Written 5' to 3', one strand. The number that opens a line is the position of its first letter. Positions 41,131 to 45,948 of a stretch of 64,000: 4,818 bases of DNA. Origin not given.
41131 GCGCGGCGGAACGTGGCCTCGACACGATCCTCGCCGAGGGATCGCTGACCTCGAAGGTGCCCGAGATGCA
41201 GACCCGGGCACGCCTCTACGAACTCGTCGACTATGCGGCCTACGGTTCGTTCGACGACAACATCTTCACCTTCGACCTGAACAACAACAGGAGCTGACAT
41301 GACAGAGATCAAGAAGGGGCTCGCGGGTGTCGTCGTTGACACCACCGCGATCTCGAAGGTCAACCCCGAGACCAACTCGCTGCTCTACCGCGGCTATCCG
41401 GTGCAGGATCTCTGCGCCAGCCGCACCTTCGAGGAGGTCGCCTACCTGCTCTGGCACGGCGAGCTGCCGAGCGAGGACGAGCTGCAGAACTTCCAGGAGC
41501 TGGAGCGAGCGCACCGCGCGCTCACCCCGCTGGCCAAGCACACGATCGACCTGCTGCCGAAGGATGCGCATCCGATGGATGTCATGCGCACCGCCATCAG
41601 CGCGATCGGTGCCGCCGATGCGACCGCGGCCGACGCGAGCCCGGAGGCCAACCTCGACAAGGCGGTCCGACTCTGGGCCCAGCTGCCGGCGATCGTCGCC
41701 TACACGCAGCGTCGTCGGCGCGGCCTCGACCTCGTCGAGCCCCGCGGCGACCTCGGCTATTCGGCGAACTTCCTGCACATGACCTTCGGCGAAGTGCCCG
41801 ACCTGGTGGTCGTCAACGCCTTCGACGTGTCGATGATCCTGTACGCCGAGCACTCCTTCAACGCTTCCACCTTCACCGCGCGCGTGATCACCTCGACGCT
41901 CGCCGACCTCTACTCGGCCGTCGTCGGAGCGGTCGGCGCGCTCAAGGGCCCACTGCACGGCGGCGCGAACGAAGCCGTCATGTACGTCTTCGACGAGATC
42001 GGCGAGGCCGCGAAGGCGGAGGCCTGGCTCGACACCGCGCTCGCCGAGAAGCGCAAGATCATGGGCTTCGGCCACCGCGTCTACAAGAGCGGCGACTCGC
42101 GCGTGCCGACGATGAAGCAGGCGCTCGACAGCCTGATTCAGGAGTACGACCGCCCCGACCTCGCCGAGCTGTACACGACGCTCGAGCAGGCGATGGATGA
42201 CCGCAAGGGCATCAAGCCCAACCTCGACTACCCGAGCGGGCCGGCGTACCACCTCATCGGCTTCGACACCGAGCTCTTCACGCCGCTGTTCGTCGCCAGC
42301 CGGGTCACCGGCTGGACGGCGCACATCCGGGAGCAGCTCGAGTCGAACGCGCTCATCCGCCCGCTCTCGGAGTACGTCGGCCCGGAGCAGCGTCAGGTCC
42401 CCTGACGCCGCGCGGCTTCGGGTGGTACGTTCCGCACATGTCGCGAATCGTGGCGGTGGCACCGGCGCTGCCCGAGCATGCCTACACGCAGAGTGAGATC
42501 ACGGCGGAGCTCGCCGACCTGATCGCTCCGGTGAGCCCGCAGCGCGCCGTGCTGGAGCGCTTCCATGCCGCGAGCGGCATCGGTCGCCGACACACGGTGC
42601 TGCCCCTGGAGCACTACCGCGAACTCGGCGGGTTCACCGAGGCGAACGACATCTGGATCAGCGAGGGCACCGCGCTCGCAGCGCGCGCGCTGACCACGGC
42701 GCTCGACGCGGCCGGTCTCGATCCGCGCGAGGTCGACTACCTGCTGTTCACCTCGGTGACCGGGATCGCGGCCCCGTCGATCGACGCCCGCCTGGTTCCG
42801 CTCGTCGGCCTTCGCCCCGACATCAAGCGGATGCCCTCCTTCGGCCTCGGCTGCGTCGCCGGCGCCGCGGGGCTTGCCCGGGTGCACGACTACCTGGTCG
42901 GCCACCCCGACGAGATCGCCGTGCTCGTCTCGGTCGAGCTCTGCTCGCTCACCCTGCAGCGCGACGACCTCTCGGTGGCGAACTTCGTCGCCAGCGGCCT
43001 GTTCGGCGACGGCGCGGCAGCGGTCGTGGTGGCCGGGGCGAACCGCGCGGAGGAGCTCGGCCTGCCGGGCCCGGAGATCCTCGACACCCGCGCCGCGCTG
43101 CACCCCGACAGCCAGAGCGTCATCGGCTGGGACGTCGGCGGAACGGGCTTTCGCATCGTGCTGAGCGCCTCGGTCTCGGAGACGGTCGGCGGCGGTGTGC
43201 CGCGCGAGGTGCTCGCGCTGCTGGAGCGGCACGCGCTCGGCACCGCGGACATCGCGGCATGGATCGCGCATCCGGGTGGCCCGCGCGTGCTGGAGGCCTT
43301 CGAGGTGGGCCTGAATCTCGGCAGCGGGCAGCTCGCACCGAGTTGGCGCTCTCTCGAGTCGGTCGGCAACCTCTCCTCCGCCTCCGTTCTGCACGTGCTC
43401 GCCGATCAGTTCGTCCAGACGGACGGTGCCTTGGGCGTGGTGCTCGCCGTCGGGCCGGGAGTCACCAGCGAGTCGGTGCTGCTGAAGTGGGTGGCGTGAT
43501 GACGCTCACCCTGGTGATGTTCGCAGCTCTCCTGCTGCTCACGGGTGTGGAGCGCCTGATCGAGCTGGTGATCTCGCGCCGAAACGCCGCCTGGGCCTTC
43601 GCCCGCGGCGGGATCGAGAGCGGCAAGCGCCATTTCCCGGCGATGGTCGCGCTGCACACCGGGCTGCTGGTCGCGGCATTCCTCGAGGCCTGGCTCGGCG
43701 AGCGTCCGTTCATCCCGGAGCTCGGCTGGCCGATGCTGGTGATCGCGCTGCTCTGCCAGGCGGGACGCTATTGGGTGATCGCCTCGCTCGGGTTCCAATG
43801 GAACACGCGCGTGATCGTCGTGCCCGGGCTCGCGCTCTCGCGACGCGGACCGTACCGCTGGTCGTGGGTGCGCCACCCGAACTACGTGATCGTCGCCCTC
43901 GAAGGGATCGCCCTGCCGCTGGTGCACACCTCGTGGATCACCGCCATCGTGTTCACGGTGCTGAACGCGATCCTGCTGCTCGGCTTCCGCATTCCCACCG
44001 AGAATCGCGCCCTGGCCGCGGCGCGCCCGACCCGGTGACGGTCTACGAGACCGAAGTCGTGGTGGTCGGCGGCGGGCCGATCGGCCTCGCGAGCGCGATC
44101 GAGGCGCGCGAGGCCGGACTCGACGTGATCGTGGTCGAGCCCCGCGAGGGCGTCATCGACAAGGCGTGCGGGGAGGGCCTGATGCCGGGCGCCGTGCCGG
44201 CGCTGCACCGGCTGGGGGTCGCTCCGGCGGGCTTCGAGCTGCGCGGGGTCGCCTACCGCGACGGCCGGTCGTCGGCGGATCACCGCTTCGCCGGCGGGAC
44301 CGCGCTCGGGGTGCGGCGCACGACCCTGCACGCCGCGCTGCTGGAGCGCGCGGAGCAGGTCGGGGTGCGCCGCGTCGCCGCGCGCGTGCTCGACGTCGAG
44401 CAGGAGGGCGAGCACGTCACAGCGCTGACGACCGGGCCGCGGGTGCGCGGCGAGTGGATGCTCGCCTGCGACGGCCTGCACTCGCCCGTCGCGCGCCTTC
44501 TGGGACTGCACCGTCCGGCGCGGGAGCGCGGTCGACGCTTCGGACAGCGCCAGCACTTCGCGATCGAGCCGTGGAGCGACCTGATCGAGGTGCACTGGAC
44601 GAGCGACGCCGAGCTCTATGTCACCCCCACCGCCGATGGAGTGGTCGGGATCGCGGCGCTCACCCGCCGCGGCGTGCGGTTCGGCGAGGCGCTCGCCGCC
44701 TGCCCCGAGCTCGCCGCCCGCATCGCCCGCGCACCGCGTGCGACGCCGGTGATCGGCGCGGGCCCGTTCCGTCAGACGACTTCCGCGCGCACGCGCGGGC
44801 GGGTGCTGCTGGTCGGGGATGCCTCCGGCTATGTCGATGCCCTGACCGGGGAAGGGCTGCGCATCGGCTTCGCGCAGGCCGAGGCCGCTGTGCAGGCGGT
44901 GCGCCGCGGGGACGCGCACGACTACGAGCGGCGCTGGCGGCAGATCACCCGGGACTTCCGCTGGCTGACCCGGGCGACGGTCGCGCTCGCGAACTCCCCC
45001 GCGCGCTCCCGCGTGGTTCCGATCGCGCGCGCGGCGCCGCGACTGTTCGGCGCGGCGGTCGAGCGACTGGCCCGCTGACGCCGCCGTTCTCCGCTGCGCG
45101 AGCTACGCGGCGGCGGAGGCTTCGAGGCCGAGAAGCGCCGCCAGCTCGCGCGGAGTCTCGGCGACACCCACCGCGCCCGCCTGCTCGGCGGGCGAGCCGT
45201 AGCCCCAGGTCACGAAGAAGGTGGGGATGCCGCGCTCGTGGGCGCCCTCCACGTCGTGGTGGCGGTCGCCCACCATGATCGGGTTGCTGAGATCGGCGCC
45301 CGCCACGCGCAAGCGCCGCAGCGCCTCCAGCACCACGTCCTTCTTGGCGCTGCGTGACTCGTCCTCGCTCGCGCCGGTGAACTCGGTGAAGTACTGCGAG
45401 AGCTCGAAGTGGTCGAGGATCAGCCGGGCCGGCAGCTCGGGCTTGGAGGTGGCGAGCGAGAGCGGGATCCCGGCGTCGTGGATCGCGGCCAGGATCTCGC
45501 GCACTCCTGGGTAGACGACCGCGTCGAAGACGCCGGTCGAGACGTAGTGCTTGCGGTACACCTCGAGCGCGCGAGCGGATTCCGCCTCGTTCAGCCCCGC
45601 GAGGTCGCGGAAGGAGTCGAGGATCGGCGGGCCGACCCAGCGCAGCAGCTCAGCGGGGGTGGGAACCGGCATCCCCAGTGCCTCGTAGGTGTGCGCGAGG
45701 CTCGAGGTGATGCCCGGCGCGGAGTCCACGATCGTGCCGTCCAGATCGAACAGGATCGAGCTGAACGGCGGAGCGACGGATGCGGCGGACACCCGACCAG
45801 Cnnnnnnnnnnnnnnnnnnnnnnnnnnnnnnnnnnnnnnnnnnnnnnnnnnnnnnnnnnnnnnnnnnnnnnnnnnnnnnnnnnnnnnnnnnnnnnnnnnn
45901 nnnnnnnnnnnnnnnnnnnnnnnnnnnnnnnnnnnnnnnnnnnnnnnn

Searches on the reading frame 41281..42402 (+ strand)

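Call 82: search_protein_families(library=pfam, proteins=[window:41281-42402:+], max_evalue=0.0001)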
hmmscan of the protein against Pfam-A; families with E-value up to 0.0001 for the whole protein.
window:41281-42402:+ (374 aa): 1 family
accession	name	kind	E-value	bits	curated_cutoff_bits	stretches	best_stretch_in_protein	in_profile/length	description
PF00285.26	Citrate_synt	-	2.1e-129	432.1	27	1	13-361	1-356/357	Citrate synthase, C-terminal domain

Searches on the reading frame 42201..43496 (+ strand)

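Call 82: search_protein_families(library=pfam, proteins=[window:42201-43496:+], max_evalue=0.0001)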
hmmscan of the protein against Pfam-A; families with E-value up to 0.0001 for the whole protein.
window:42201-43496:+ (432 aa): 4 families
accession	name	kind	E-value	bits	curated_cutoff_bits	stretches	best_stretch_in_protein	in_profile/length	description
PF02797.21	Chal_sti_synt_C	-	1.2e-16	61.5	27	1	299-431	8-150/151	Chalcone and stilbene synthases, C-terminal domain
PF00195.25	Chal_sti_synt_N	-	7.8e-16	58.6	27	1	82-278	15-222/225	Chalcone and stilbene synthases, N-terminal domain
PF08392.18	FAE1_CUT1_RppA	-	3.2e-12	46.8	27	1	117-281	47-207/290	FAE1/Type III polyketide synthase-like protein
PF08541.16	ACP_syn_III_C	-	4.9e-07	30.3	26.6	1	341-430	1-90/90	3-Oxoacyl-[acyl-carrier-protein (ACP)] synthase III C terminal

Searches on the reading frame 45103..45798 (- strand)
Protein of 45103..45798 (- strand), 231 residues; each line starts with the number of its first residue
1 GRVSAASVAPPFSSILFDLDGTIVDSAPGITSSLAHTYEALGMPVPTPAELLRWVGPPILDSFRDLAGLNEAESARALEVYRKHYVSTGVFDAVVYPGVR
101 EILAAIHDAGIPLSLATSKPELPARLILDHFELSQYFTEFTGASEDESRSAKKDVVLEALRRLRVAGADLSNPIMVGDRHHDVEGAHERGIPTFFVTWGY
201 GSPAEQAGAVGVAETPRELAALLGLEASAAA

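Call 82: search_protein_families(library=pfam, proteins=[window:45103-45798:-], max_evalue=0.0001)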
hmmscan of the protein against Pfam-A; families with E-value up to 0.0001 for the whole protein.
window:45103-45798:- (231 aa): 4 families
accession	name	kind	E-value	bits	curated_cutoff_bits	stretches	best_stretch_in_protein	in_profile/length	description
PF13419.12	HAD_2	-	2.8e-28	99.7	23.8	1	15-196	1-178/178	Haloacid dehalogenase-like hydrolase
PF00702.32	Hydrolase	-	4.9e-21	76.4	26.4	1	15-187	4-188/191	haloacid dehalogenase-like hydrolase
PF12710.13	HAD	-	4.1e-14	53.9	27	1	15-186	1-188/189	haloacid dehalogenase-like hydrolase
PF13242.12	Hydrolase_like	-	5.9e-09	36.2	22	1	157-207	11-59/75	HAD-hyrolase-like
